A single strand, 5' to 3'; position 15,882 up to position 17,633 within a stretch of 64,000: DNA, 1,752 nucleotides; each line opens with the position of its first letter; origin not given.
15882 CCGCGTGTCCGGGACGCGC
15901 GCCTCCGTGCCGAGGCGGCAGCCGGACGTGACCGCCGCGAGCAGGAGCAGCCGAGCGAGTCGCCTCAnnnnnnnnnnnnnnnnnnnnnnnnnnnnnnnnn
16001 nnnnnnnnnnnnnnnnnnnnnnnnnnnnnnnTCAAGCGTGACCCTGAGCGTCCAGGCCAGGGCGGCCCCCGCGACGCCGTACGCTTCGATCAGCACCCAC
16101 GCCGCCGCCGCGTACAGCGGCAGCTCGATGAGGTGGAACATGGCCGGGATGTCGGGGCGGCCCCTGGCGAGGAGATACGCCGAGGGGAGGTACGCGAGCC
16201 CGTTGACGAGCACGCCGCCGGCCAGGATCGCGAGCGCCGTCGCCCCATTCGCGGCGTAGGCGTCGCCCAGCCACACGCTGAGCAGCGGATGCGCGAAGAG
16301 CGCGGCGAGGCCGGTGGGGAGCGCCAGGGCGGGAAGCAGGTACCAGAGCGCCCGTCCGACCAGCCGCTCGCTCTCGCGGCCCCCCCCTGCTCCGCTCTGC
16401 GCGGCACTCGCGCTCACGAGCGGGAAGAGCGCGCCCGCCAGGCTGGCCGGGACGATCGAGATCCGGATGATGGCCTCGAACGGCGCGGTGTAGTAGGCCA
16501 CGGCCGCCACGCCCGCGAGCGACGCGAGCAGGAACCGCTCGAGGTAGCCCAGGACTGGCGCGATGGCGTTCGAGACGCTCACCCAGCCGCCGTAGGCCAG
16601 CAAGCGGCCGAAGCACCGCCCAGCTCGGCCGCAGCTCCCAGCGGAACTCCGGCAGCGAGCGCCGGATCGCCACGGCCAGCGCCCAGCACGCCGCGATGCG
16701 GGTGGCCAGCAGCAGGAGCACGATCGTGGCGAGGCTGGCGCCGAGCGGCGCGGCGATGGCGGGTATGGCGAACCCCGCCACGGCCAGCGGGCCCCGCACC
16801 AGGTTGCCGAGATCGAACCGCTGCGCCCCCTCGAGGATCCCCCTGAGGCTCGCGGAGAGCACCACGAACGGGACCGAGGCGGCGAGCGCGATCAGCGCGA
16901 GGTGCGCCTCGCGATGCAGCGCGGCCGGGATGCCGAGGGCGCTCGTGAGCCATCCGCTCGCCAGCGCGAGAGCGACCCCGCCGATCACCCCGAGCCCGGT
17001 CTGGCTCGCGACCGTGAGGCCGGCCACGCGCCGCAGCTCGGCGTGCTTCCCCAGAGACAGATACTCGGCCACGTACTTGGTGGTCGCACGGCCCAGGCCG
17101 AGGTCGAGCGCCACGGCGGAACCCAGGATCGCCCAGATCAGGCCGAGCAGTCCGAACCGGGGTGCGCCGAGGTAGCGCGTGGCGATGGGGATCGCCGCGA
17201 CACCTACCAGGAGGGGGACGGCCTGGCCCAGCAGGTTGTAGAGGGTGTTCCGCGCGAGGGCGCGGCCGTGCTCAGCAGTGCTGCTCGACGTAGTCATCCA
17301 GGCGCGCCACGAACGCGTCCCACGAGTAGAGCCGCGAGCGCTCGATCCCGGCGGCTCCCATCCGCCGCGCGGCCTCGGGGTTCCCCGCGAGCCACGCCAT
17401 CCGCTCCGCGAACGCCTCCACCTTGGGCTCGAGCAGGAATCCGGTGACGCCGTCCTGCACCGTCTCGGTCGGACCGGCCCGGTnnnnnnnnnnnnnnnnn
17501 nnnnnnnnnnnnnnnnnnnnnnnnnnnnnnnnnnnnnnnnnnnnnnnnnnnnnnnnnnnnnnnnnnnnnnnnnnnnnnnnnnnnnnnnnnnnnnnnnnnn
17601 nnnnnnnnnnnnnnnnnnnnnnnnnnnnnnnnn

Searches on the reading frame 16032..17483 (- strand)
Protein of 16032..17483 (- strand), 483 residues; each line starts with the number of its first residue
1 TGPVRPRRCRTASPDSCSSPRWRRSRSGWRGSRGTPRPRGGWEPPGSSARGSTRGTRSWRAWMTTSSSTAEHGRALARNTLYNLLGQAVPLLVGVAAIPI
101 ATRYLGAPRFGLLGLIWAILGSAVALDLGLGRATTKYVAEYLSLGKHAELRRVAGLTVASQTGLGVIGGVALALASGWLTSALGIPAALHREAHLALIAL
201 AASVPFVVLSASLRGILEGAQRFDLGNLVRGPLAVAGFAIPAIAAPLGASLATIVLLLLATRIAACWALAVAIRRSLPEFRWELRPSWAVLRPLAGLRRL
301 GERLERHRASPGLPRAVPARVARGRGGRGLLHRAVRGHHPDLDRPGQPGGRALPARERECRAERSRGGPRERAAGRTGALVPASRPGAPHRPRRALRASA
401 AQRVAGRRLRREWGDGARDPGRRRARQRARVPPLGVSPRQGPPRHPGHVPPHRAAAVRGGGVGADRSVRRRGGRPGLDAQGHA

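Call 21: search_protein_families(library=pfam, proteins=[window:16032-17483:-], max_evalue=0.001)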
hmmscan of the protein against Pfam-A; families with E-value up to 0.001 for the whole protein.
window:16032-17483:- (483 aa): 2 families
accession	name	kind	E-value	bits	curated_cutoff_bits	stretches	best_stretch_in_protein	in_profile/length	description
PF01943.22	Polysacc_synt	-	2.2e-07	31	28.2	1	76-275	1-191/274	Polysaccharide biosynthesis protein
PF01554.23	MatE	-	7e-06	26.3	24.9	1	113-225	31-143/161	MatE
